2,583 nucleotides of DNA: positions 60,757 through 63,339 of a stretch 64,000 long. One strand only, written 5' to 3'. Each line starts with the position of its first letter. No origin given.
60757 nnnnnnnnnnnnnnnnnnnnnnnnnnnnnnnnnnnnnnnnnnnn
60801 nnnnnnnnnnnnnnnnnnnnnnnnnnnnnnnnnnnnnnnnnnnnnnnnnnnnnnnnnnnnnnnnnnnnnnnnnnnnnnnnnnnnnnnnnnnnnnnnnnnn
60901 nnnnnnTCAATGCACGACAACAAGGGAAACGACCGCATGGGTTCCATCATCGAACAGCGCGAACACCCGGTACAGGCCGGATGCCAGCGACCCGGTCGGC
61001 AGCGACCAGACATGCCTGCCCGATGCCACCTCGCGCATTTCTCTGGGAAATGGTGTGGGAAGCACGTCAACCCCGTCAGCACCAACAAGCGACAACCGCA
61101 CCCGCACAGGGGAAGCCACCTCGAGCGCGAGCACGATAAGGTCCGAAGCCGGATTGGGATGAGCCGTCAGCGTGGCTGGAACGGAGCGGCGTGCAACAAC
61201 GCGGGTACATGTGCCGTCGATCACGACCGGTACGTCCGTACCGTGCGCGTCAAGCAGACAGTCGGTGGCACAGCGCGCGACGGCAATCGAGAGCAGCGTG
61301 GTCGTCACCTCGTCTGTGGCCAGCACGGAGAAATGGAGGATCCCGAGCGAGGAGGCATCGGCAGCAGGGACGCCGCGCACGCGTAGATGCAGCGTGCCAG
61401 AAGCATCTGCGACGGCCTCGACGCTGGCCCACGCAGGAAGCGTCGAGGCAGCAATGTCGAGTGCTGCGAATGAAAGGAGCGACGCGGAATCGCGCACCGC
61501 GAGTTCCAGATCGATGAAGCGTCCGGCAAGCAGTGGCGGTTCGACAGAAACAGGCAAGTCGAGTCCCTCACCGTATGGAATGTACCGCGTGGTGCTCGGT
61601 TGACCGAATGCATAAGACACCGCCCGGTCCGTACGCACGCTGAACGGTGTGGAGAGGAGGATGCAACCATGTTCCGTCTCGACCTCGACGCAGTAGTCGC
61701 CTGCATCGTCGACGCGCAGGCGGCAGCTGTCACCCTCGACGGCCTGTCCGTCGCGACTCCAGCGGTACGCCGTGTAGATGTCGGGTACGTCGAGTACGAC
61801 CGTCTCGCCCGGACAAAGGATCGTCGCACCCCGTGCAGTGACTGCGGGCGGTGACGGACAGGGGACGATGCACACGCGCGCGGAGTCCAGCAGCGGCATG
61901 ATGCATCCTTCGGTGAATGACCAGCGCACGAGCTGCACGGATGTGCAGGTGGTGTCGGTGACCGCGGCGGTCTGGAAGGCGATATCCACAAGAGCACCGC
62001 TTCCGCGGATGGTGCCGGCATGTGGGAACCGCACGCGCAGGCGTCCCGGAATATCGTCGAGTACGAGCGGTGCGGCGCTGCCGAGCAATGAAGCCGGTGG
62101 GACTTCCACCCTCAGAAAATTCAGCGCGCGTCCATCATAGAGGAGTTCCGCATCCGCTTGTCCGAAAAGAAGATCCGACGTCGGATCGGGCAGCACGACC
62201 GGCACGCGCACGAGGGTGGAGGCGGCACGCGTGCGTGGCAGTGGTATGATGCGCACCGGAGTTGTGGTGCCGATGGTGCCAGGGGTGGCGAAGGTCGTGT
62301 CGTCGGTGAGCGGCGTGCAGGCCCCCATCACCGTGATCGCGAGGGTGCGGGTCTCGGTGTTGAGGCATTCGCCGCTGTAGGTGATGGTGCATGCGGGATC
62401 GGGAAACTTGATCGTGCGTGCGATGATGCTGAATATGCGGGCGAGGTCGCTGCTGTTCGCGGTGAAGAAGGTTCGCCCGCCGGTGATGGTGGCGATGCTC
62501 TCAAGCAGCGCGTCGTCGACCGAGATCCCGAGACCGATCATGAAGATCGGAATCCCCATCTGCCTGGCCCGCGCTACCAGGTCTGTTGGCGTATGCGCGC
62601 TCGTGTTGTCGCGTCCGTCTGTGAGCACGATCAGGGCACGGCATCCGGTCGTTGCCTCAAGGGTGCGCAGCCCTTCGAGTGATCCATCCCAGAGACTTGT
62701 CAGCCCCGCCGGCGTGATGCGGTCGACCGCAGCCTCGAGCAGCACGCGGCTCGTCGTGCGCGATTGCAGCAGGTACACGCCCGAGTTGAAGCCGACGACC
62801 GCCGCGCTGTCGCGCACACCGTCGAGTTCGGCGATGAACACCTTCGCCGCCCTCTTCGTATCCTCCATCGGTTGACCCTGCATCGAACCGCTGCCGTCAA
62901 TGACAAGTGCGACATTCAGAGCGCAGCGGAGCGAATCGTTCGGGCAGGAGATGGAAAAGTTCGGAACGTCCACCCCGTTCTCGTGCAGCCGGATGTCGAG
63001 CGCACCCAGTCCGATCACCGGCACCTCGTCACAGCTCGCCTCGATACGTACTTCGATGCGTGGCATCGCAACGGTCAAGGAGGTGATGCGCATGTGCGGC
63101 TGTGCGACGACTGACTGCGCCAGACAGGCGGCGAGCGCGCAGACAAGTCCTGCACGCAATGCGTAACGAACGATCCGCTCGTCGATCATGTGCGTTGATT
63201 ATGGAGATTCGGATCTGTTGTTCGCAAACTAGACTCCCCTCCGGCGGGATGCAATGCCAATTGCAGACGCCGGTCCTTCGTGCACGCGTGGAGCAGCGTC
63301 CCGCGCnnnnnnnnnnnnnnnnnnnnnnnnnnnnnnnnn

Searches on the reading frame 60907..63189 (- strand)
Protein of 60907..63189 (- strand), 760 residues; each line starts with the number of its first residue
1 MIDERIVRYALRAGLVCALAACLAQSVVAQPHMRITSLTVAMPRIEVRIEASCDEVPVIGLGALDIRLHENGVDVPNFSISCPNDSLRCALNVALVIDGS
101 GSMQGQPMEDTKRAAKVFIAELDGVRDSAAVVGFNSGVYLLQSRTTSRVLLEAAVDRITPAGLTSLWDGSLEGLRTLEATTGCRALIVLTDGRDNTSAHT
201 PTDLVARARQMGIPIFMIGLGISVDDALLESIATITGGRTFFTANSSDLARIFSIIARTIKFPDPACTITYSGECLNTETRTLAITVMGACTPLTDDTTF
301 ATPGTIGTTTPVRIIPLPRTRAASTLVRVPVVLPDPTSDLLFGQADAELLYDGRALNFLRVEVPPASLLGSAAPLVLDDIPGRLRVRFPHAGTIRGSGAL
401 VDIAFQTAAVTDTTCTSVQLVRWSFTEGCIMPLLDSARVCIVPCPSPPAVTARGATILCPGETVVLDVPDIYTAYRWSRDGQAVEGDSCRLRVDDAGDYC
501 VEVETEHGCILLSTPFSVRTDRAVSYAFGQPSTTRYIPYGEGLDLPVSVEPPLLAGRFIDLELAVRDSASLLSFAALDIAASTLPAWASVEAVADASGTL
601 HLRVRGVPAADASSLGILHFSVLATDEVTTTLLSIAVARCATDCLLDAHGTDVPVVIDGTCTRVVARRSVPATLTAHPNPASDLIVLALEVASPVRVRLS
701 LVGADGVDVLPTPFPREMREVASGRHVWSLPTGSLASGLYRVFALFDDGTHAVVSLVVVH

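Call 9: search_protein_families(library=pfam, proteins=[window:60907-63189:-], max_evalue=0.001)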
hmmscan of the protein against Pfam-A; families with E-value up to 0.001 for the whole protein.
window:60907-63189:- (760 aa): 3 families
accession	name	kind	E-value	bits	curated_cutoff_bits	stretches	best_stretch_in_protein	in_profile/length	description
PF00092.34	VWA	-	2.5e-17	64.1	23.8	1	92-251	1-170/174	von Willebrand factor type A domain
PF13768.12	VWA_3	-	7.6e-08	33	27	1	92-239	2-152/155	von Willebrand factor type A domain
PF13519.12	VWA_2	-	8.3e-08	33.3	27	1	93-192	1-106/107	von Willebrand factor type A domain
